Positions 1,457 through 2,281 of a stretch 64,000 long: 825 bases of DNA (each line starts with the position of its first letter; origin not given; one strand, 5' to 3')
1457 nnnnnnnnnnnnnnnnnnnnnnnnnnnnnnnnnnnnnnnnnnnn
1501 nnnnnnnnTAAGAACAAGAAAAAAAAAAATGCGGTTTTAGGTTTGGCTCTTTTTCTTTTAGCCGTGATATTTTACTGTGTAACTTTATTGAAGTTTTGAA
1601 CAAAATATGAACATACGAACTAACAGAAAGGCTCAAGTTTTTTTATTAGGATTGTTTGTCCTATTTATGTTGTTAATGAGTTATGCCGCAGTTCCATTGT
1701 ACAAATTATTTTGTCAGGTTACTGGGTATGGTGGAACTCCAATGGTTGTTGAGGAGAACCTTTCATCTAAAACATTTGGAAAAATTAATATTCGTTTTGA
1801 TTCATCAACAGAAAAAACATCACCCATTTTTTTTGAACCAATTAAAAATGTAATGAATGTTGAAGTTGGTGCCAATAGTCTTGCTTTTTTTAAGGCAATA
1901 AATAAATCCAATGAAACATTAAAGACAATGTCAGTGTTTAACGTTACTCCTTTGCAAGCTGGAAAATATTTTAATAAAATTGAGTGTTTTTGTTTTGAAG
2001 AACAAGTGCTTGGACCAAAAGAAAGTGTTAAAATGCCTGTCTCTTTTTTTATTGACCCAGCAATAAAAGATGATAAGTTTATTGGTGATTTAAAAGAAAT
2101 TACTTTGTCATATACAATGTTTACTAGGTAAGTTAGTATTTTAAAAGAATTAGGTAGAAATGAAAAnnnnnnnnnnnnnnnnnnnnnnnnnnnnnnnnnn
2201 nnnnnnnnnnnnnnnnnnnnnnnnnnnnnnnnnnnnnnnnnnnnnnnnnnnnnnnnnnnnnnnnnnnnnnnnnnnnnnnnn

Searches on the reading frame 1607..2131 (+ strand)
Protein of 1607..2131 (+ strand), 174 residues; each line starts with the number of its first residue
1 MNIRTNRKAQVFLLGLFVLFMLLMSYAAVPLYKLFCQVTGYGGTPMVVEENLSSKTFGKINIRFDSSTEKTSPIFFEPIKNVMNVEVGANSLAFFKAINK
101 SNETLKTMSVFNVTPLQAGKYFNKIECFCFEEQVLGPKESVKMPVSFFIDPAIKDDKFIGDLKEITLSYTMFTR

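Call 18: search_protein_families(library=pfam, proteins=[window:1607-2131:+], max_evalue=0.00001)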
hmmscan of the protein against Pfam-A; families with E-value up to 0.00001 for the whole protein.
window:1607-2131:+ (174 aa): 1 family
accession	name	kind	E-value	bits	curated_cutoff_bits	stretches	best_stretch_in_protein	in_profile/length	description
PF04442.19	CtaG_Cox11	-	9.6e-50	168.9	25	1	28-172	1-147/148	Cytochrome c oxidase assembly protein CtaG/Cox11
